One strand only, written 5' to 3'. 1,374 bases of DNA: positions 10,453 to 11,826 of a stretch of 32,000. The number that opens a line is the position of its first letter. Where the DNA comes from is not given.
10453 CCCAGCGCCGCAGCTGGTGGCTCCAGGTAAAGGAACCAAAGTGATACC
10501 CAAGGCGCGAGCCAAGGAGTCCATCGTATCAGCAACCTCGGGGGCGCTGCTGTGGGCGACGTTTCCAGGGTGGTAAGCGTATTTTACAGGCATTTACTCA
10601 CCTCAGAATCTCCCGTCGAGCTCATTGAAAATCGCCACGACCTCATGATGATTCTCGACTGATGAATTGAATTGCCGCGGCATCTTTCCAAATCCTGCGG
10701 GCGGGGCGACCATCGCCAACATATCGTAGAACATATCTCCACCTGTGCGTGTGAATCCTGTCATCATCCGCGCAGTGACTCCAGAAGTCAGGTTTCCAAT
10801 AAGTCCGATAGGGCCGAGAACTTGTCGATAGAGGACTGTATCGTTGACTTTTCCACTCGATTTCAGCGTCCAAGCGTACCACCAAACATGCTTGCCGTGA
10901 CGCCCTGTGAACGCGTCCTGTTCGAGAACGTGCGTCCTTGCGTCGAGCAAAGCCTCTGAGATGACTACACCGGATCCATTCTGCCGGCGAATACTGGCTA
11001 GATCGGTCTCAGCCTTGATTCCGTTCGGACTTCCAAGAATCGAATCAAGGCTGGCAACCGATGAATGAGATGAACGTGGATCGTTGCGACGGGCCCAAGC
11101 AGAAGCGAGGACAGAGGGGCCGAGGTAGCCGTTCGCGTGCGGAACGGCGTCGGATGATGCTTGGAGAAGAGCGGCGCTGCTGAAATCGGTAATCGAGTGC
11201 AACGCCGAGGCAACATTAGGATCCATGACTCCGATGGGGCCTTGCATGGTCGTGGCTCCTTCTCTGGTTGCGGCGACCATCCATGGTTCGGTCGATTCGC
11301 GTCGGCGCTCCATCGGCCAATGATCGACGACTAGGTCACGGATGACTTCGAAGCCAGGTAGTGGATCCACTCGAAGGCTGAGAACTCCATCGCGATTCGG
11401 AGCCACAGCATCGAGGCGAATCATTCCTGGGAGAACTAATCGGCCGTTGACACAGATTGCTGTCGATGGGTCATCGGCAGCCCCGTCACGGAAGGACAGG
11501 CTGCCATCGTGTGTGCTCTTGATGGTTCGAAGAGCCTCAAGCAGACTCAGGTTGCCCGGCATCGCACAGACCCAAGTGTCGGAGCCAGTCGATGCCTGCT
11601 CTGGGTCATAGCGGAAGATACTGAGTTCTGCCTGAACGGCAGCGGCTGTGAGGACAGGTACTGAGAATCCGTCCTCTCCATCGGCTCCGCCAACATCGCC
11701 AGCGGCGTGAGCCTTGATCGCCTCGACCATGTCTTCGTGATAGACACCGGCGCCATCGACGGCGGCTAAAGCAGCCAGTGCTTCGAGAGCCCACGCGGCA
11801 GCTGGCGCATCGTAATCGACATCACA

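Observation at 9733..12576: Operon pairing a ferredoxin-flavodoxin-SdhB-like fusion with an HdrB/SdhE-like protein, both stripped of their Fe-S cysteine ligands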

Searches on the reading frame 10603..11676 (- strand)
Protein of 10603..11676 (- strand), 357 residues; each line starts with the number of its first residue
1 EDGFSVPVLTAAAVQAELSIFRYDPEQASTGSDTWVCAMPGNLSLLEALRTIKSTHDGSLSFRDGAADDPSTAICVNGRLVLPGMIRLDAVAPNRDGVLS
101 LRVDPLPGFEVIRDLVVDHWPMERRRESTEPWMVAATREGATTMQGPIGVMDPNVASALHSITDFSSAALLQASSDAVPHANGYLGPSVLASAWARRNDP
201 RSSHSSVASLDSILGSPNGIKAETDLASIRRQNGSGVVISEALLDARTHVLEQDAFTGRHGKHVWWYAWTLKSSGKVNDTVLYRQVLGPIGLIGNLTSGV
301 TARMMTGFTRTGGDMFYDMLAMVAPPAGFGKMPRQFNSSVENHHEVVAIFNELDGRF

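Call 11: search_solved_structures(query=window:10603-11676:-, max_evalue=10, show_alignments=4)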
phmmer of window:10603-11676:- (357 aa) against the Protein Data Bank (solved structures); distinct sequences matched with E-value up to 10: 24.
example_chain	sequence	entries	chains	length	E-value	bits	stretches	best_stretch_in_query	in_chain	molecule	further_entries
6lum_B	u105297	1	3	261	3.3e-07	32.8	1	6-194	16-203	Succinate dehydrogenase subunit B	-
2wp9_B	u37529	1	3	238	2.8e-06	29.8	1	16-134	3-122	SUCCINATE DEHYDROGENASE IRON-SULFUR SUBUNIT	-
1nek_B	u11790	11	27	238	2.8e-06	29.8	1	16-134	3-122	Succinate dehydrogenase iron-sulfur protein | SUCCINATE DEHYDROGENASE IRON-SULFUR SUBUNIT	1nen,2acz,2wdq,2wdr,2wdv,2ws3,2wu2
1kf6_B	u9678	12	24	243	7.7e-06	28.3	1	17-220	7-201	FUMARATE REDUCTASE IRON-SULFUR PROTEIN | Fumarate reductase iron-sulfur subunit | Fumarate reductase (Anaerobic), Fe-S subunit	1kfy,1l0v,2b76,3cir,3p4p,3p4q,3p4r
3abv_B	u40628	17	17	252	0.00011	24.5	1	16-202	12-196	Succinate dehydrogenase [ubiquinone] iron-sulfur subunit, mitochondrial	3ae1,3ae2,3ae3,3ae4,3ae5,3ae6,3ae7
1zoy_B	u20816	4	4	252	0.00011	24.5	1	16-202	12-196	Iron-sulfur protein | Succinate dehydrogenase [ubiquinone] iron-sulfur subunit, mitochondrial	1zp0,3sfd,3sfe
4ytp_B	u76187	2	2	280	0.00013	24.3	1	14-202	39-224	Succinate dehydrogenase [ubiquinone] iron-sulfur subunit, mitochondrial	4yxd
8gs8_B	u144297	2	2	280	0.00013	24.3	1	10-202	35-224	Succinate dehydrogenase [ubiquinone] iron-sulfur subunit, mitochondrial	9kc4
9fq7_2N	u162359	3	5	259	0.00041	22.6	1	38-196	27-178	Succinate dehydrogenase [ubiquinone] iron-sulfur subunit, mitochondrial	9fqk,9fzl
9qdl_B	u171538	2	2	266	0.00043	22.6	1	19-201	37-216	Succinate dehydrogenase [ubiquinone] iron-sulfur subunit, mitochondrial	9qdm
3vr8_B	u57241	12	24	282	0.00052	22.3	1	19-202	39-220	Iron-sulfur subunit of succinate dehydrogenase | Succinate dehydrogenase [ubiquinone] iron-sulfur subunit, mitochondrial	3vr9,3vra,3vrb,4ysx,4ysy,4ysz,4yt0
7kcl_C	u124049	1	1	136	0.00052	22.3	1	14-133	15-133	Succinate dehydrogenase [ubiquinone] iron-sulfur subunit, mitochondrial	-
9lig_B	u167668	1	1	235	0.00053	22.3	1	20-201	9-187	Succinate dehydrogenase [ubiquinone] iron-sulfur subunit, mitochondrial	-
9kps_B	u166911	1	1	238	0.00053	22.3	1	20-201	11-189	Succinate dehydrogenase [ubiquinone] iron-sulfur subunit, mitochondrial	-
7kcm_C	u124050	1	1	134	0.00054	22.3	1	14-133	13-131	Succinate dehydrogenase [ubiquinone] iron-sulfur subunit, mitochondrial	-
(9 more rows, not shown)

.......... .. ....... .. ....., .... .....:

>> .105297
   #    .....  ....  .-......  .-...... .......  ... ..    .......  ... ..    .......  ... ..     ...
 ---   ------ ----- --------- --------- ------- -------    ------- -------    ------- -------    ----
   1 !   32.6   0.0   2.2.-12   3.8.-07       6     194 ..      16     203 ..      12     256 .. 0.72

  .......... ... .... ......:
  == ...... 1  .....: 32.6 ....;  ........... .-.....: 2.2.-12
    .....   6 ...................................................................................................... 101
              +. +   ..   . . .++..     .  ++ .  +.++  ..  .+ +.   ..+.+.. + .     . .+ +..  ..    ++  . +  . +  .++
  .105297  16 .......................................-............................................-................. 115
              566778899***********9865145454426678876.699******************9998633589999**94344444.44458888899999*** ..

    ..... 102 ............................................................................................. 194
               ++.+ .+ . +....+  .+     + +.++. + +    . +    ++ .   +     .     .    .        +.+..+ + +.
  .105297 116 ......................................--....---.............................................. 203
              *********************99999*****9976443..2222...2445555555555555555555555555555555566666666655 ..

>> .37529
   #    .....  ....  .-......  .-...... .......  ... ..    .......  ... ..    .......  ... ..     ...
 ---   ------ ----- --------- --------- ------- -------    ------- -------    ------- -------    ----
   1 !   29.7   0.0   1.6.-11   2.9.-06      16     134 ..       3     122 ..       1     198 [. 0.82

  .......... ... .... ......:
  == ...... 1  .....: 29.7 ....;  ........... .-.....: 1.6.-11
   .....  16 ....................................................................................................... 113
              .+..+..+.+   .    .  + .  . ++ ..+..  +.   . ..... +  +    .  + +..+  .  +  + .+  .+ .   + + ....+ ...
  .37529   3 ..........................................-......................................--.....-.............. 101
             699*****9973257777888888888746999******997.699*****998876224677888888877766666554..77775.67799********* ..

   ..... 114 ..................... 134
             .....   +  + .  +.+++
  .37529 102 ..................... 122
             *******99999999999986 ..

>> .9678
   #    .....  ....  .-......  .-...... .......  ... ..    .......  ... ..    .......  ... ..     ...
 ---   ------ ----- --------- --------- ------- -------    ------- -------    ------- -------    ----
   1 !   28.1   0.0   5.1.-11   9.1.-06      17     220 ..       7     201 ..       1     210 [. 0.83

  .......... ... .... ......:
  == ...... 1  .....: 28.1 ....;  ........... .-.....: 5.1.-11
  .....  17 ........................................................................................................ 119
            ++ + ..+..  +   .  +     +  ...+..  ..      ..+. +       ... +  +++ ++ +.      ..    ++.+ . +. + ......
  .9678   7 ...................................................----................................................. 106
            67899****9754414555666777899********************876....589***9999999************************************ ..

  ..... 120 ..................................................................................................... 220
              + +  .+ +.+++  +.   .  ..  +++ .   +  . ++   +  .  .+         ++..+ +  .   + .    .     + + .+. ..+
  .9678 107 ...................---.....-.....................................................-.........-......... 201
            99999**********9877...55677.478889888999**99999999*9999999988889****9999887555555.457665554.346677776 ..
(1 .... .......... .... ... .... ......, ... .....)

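Call 17: search_protein_representatives(protein=window:10603-11676:-)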
Query: 357 residues. Proteins with E-value up to 0.001 (for the whole library): 198; up to 1e-10: 40; up to 1e-30: 16. The best 150 are listed.
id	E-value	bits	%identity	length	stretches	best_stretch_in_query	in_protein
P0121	4.9e-157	538.7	65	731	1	1-357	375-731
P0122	5.0e-132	456.5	57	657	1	1-357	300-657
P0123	4.6e-114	397.4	99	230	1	144-326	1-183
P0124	2.8e-102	358.7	46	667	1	1-353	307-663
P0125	8.4e-96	337.4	72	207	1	151-357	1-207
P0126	1.1e-88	313.9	45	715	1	11-357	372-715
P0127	9.7e-82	291.1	44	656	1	14-357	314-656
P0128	3.4e-81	289.3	44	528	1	10-357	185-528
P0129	1.6e-76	274.0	45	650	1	13-357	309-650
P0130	1.1e-75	271.2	47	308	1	52-357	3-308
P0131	4.5e-72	259.3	42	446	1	10-355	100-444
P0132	1.9e-71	257.3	53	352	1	1-243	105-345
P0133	2.6e-66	240.4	41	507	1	4-341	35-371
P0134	2.4e-64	233.9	43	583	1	4-356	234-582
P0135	3.9e-53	197.0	74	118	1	241-357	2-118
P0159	6.0e-12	61.6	30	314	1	15-215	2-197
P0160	9.1e-12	61.0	27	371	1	15-276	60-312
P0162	5.4e-10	55.2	34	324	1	16-204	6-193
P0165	1.6e-09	53.6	28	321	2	15-303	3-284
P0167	2.3e-09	53.1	30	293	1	13-221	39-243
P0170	6.5e-09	51.6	31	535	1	16-206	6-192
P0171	8.9e-09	51.2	27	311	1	15-291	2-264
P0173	1.0e-08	51.0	25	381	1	14-285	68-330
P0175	1.6e-08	50.4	39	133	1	18-134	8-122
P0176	1.7e-08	50.3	28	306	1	18-202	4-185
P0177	3.2e-08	49.4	30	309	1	17-205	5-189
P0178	3.6e-08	49.2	25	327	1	17-305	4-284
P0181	6.9e-08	48.3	31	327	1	18-203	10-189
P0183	1.5e-07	47.1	28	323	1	18-204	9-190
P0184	1.7e-07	47.0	38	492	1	19-148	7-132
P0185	1.7e-07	47.0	22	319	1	35-286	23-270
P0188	1.3e-06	44.1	28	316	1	16-201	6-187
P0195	2.8e-06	43.0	28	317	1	18-299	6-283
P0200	5.3e-06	42.1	31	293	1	19-202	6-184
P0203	6.3e-06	41.8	36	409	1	12-114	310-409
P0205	6.7e-06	41.7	29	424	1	34-205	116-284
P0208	9.4e-06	41.2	29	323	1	15-210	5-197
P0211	1.0e-05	41.1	29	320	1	15-220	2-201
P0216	1.2e-05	40.9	27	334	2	17-204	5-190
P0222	2.0e-05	40.2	33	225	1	22-205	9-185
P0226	3.5e-05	39.3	27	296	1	16-203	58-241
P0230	5.6e-05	38.7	28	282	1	18-202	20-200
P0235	6.4e-05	38.5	25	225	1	20-228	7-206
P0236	6.5e-05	38.5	26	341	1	16-205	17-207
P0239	6.6e-05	38.5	29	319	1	18-204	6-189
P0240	7.0e-05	38.4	26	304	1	17-208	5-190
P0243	7.6e-05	38.2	29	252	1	17-237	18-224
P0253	1.2e-04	37.6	26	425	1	42-296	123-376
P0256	1.3e-04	37.5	29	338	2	100-241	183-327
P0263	1.7e-04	37.1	24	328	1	41-304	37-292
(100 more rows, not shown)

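Call 24: find_related_loci(query=A1, collection=genome_contigs, flank=10000)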
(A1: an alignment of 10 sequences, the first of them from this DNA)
Query A1 (357 aa) in genome_contigs; peptide patterns used: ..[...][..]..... (x = any residue, [..] = any of these).
117 stretches matched a pattern; 108 encode a relative of the query (tblastn E <= 1e-3); the best 80 are kept; 80 distinct loci.
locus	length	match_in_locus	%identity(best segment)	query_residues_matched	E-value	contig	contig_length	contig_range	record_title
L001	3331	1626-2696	72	1-357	0e+0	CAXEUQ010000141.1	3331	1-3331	MAG TPA_asm: uncultured Candidatus Poseidoniales archaeon isolate ERR599032_concoct_73 genome assembly, contig: ERZ84053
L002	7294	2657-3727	71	1-357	4e-175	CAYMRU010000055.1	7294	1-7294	MAG TPA_asm: uncultured Candidatus Poseidoniales archaeon isolate SRP077602_co11_569 genome assembly, contig: NODE_13441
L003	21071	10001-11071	68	1-357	1e-168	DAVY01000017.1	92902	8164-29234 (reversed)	MAG TPA_asm: Euryarchaeota archaeon UBA130 UBA130_contig_2411, whole genome shotgun sequence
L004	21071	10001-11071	68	1-357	2e-168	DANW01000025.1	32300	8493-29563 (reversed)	MAG TPA_asm: Euryarchaeota archaeon UBA28 UBA28_contig_7717, whole genome shotgun sequence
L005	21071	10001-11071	69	1-357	4e-168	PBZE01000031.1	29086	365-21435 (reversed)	MAG: Methanobacteriota archaeon isolate NP1521 MHASMcontig_449148, whole genome shotgun sequence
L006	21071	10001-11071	67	1-357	8e-168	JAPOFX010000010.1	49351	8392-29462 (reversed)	MAG: Candidatus Poseidoniales archaeon isolate P0F0MGII_4 NODE_10_length_49351_cov_11.449324, whole genome shotgun seque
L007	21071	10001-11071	65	1-357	4e-166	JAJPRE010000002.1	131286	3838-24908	MAG: Candidatus Thalassarchaeaceae archaeon isolate MAG_46 20082D-01-04-S10-L004-001_12, whole genome shotgun sequence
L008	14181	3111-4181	65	1-357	1e-164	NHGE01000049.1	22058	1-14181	MAG: Euryarchaeota archaeon TMED129 6165, whole genome shotgun sequence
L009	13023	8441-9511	64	1-357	7e-164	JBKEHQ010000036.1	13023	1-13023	MAG: Candidatus Thalassarchaeaceae archaeon isolate 3300057219_20 Ga0535636_0001227, whole genome shotgun sequence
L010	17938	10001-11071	64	1-357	6e-163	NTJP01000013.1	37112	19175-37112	MAG: Marine Group II euryarchaeote MED-G38 EUII-MED-G38-C13, whole genome shotgun sequence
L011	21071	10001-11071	64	1-357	1e-162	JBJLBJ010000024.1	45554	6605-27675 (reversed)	MAG: Candidatus Thalassarchaeaceae archaeon isolate LRMED-428 MGIIb-N1LRMED-428-C32, whole genome shotgun sequence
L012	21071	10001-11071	65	1-357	1e-162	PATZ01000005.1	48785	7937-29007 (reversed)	MAG: Methanobacteriota archaeon isolate SAT1553 96863, whole genome shotgun sequence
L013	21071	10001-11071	63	1-357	6e-162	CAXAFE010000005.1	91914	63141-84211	MAG TPA_asm: uncultured Candidatus Poseidoniales archaeon isolate ERR3525244_metabat2_62 genome assembly, contig: ERZ221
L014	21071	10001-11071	65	1-357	6e-162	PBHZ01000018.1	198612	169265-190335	MAG: Methanobacteriota archaeon isolate SP3014 45328, whole genome shotgun sequence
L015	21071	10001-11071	63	1-357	1e-161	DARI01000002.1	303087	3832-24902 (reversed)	MAG TPA_asm: Euryarchaeota archaeon UBA557 UBA557_contig_5955, whole genome shotgun sequence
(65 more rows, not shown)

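Call 33: list_cluster_members(proteins=[P0159, P0165, P0171, P0173, P0178, P0160, P0162, P0184, P0170, P0175])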
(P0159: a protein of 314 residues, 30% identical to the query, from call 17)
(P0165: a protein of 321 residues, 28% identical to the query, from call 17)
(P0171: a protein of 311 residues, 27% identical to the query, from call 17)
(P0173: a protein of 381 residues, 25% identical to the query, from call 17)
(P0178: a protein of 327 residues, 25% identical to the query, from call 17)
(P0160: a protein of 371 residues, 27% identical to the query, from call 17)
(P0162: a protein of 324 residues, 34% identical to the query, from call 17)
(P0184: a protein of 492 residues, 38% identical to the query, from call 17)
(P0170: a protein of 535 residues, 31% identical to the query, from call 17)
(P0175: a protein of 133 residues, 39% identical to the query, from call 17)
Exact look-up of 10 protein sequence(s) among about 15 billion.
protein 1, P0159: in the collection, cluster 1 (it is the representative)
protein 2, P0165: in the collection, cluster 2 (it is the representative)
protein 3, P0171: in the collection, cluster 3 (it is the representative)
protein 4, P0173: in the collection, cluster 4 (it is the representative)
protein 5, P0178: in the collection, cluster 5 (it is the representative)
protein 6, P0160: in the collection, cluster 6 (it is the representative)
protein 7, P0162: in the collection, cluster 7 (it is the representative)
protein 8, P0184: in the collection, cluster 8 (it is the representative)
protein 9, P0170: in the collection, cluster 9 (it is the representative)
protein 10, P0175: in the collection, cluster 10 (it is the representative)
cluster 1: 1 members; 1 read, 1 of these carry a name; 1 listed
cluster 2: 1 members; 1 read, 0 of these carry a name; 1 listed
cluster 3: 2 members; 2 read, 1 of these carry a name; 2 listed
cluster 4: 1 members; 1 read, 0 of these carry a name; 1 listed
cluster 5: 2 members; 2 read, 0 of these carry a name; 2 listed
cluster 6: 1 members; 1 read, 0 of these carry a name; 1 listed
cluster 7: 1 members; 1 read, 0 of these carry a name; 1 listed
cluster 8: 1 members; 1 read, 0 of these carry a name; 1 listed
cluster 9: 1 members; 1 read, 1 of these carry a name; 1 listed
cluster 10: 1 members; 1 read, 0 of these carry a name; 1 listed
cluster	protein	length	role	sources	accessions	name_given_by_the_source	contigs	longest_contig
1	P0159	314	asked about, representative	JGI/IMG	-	succinate dehydrogenase / fumarate reductase iron-sulfur subunit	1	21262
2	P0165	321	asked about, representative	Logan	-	-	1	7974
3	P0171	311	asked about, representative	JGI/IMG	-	succinate dehydrogenase / fumarate reductase iron-sulfur subunit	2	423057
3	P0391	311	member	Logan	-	-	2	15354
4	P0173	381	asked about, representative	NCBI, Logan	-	-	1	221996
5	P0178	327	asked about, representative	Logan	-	-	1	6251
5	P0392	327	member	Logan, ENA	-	-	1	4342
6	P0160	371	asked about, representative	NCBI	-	-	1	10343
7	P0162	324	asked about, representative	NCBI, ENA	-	-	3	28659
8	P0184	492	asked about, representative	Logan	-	-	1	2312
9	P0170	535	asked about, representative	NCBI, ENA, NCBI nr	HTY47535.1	MAG TPA: fumarate reductase (CoM/CoB) subunit TfrB [Methanomassiliicoccales archaeon] | fumarate reductase (CoM/CoB) subunit TfrB [Methanomassiliicoccales archaeon]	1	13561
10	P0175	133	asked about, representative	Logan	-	-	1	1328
